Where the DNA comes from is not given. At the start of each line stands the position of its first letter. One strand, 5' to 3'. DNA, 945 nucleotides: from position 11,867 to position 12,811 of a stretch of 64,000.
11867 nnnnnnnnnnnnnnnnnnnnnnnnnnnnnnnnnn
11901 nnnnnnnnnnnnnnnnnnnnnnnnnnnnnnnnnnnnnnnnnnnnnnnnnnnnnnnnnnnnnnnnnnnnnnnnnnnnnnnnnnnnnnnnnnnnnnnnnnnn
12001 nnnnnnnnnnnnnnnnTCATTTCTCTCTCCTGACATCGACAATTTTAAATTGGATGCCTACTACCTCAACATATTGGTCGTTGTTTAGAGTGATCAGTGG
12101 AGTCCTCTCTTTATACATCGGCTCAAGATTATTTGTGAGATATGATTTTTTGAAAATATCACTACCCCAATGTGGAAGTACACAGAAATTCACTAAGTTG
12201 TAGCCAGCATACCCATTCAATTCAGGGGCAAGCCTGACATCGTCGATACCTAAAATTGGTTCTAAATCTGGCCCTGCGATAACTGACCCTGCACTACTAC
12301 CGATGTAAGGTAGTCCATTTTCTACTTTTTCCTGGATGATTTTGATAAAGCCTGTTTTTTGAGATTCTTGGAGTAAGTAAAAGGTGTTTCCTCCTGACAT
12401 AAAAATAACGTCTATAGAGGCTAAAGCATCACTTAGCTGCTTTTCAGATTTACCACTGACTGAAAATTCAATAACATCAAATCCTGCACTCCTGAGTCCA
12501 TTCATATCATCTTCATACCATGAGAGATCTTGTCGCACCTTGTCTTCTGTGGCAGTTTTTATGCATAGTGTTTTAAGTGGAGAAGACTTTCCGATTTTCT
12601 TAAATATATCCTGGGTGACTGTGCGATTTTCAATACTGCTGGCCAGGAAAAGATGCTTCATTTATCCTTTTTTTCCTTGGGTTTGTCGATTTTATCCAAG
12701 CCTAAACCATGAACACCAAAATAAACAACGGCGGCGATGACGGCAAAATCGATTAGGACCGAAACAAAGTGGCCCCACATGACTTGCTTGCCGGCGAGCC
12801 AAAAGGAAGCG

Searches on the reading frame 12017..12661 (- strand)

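Call 91: search_protein_families(library=pfam, proteins=[window:12017-12661:-], max_evalue=0.001)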
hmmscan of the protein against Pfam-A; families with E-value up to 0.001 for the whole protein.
window:12017-12661:- (214 aa): 1 family
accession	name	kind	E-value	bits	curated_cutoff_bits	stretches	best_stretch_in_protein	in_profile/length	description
PF03575.23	Peptidase_S51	-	1.4e-30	106.9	23.9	1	12-207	15-205/206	Peptidase family S51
